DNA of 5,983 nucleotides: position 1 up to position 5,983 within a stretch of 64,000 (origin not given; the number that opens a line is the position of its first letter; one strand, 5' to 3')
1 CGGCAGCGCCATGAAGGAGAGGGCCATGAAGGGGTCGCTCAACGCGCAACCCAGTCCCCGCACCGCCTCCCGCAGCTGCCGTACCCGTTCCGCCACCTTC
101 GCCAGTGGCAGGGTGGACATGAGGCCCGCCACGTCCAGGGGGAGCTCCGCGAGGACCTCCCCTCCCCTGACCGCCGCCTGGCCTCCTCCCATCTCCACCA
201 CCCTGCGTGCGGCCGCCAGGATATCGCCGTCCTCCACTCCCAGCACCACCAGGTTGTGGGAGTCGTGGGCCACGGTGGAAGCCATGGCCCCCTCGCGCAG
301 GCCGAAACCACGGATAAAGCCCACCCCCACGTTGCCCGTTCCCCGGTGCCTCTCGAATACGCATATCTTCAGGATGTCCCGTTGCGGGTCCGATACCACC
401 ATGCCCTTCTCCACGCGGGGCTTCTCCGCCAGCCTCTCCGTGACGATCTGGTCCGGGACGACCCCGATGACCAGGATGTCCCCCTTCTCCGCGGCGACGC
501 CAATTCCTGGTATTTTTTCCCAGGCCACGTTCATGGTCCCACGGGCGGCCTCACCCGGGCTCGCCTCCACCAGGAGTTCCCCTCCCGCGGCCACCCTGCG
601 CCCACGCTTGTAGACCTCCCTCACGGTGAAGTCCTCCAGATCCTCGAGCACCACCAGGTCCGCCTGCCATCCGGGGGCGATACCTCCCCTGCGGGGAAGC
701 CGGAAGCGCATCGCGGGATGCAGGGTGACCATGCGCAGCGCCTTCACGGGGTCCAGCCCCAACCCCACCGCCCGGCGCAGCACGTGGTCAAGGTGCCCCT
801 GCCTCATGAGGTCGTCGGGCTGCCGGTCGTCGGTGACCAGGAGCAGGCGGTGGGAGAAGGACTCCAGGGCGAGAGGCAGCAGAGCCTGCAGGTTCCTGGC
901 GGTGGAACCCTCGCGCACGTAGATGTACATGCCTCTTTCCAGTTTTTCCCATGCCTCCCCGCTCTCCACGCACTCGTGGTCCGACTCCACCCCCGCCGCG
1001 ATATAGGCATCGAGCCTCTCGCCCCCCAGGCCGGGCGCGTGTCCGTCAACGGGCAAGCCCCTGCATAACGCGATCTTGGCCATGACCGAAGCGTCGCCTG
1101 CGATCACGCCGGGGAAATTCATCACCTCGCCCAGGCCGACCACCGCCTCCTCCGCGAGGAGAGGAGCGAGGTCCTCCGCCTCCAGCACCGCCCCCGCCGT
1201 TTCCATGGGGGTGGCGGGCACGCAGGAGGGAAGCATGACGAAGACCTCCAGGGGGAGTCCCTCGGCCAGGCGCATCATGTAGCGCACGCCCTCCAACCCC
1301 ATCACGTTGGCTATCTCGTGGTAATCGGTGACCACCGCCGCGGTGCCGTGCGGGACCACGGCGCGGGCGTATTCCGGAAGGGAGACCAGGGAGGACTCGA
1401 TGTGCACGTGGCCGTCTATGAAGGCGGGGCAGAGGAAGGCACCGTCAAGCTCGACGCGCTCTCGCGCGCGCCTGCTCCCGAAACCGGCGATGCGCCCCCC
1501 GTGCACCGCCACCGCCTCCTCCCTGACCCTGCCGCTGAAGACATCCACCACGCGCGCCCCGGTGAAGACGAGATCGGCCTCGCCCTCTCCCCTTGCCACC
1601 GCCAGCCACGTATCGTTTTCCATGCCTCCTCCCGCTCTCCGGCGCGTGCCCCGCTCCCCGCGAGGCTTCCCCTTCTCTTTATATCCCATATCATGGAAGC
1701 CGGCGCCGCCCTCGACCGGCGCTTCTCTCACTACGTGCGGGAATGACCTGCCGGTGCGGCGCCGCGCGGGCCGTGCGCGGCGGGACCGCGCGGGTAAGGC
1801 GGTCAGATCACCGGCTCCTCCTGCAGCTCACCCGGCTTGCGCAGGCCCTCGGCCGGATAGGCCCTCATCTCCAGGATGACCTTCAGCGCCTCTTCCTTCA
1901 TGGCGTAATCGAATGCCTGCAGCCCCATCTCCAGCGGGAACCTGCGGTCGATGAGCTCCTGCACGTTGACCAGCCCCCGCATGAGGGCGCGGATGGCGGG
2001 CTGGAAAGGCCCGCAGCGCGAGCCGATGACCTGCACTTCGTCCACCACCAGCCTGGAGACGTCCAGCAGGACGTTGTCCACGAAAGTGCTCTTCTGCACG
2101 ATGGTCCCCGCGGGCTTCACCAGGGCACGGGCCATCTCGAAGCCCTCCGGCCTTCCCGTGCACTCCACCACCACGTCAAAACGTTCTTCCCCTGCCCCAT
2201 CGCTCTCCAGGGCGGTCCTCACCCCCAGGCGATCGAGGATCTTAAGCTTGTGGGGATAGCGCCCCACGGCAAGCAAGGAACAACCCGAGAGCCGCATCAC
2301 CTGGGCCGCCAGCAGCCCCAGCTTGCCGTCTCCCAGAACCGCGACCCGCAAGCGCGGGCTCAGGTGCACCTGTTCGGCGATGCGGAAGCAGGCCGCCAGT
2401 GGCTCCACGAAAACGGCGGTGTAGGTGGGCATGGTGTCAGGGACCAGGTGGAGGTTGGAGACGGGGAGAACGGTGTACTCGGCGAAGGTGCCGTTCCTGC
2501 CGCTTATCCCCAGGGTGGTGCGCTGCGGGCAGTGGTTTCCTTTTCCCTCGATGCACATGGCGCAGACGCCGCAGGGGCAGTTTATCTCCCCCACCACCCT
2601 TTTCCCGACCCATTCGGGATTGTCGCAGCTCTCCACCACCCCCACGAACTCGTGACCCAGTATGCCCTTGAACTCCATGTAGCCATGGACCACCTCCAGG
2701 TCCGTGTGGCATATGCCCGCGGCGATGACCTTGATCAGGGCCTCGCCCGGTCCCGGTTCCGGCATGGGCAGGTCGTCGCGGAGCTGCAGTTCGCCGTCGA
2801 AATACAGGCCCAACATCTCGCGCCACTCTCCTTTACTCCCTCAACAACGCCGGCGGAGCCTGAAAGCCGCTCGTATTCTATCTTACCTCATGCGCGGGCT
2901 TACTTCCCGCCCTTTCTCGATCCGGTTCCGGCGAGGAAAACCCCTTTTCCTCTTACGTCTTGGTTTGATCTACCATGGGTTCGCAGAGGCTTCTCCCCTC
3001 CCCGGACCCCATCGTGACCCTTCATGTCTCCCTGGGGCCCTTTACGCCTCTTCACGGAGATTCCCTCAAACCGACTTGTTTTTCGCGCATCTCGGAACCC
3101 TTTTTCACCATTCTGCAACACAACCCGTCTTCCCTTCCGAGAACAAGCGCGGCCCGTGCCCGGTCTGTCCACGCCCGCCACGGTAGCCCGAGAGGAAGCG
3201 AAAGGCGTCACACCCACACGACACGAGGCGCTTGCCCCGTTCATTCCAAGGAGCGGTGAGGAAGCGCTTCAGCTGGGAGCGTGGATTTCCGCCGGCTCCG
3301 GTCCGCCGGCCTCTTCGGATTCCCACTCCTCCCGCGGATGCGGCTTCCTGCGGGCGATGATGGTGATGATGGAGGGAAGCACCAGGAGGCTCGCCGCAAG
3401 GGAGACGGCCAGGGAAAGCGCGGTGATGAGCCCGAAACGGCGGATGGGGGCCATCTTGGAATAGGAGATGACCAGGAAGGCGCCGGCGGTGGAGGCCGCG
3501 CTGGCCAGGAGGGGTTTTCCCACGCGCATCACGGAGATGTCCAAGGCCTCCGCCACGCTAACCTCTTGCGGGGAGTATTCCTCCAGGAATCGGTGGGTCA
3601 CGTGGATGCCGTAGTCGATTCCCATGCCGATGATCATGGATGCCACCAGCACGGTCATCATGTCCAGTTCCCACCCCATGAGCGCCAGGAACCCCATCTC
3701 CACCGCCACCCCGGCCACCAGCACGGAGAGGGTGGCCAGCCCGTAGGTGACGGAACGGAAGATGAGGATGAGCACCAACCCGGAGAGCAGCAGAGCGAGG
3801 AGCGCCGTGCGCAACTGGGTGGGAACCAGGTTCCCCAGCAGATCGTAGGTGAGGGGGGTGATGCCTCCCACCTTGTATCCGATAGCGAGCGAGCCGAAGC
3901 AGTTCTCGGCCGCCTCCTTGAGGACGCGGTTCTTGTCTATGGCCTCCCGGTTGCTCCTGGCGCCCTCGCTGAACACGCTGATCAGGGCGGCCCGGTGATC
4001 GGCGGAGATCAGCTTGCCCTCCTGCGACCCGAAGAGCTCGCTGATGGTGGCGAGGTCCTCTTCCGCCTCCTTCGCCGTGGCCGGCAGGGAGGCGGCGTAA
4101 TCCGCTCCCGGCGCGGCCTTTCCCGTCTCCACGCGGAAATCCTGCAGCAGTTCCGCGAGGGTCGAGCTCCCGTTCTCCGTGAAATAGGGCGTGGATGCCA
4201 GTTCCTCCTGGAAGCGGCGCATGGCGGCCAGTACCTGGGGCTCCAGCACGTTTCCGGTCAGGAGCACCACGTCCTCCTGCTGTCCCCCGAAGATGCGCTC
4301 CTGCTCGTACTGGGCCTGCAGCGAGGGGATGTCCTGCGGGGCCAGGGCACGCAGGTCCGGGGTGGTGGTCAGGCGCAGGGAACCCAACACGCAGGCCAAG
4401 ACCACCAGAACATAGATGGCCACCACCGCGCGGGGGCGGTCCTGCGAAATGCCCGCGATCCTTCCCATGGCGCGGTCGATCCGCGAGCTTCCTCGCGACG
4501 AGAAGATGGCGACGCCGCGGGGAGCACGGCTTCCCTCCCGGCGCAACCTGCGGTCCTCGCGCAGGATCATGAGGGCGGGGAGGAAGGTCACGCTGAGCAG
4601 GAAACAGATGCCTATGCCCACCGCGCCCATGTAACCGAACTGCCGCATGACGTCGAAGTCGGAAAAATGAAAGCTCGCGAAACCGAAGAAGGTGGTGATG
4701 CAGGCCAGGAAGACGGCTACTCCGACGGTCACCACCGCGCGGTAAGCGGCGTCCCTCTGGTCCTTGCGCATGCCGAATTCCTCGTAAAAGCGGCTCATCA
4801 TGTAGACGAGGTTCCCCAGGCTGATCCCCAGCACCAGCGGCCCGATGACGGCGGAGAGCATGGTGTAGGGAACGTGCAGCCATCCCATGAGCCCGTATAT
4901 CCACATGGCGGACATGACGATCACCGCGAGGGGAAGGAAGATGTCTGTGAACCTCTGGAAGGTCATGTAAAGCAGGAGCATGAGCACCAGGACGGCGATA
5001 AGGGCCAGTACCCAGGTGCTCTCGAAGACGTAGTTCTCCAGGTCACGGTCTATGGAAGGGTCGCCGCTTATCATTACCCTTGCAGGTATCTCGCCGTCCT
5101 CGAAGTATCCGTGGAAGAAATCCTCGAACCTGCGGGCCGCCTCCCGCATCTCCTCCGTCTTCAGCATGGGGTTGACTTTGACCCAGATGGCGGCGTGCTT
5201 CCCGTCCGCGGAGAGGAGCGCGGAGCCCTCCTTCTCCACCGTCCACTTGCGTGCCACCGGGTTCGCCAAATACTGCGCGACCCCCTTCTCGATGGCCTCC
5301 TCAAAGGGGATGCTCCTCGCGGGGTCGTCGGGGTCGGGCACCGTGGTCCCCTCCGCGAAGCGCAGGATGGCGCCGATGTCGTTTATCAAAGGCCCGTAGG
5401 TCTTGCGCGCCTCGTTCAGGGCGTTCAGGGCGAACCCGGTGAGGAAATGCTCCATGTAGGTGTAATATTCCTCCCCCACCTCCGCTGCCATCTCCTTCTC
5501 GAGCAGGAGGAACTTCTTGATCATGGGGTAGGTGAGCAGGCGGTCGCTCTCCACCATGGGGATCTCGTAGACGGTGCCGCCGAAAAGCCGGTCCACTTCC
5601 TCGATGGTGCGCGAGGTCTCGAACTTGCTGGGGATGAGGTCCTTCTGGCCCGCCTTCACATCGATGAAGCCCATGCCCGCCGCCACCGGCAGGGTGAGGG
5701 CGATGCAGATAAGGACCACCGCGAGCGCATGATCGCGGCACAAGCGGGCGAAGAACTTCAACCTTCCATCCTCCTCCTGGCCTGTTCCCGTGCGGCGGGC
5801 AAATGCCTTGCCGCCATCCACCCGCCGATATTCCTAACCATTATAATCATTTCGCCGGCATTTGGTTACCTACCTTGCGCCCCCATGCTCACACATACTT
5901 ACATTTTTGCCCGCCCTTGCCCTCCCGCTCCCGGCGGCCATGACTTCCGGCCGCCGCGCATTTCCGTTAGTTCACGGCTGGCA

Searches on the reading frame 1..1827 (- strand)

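Call 27: search_protein_families(library=pfam, proteins=[window:1-1827:-], max_evalue=0.001)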
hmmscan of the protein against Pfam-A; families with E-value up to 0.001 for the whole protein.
window:1-1827:- (609 aa): 3 families
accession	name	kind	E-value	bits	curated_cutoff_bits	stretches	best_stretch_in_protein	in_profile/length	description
PF13382.11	Adenine_deam_C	-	1.9e-58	197.1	27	1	460-609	1-150/169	Adenine deaminase C-terminal domain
PF01979.26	Amidohydro_1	-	1.6e-28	100.4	25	1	131-412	1-345/345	Amidohydrolase family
PF07969.17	Amidohydro_3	-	8.2e-11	42.5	29.7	1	360-412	409-471/472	Amidohydrolase family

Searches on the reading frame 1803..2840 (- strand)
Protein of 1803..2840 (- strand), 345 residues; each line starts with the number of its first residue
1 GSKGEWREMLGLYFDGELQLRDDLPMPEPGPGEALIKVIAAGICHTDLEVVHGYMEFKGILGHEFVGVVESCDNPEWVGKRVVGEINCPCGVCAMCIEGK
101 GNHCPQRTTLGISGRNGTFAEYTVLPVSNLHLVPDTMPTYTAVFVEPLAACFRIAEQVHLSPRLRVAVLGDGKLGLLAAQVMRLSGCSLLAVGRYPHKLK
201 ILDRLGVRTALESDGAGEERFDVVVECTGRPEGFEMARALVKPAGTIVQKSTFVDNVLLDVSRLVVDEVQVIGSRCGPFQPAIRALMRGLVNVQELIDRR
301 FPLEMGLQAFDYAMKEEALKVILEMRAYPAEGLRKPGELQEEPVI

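Call 27: search_protein_families(library=pfam, proteins=[window:1803-2840:-], max_evalue=0.001)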
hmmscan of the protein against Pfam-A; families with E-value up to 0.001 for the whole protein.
window:1803-2840:- (345 aa): 3 families
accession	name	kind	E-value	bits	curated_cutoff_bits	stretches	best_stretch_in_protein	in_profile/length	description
PF08240.17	ADH_N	-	3e-23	82.5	23.5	1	30-135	1-104/104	Alcohol dehydrogenase GroES-like domain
PF00107.32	ADH_zinc_N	-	1.4e-12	48.1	31.8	1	174-286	2-123/129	Zinc-binding dehydrogenase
PF16912.11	Glu_dehyd_C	-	7.7e-09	35.8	34.9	1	152-325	21-211/211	Glucose dehydrogenase C-terminus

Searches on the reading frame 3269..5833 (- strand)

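Call 27: search_protein_families(library=pfam, proteins=[window:3269-5833:-], max_evalue=0.001)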
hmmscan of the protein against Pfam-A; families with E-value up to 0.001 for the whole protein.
window:3269-5833:- (854 aa): 4 families
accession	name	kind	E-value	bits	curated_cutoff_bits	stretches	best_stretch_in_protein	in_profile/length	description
PF03176.21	MMPL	-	3.2e-48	164.8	20.5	2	197-429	71-306/333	MMPL family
PF12349.14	Sterol-sensing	-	8.8e-16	58.6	22.3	2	299-433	10-144/153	Sterol-sensing domain of SREBP cleavage-activation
PF02460.24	Patched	-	5.4e-07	29.9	23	1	276-423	5-155/156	Patched SSD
PF02355.23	SecD_SecF_C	-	0.00019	21.3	20.5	1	675-826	35-186/189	Protein export membrane protein SecD/SecF, C-terminal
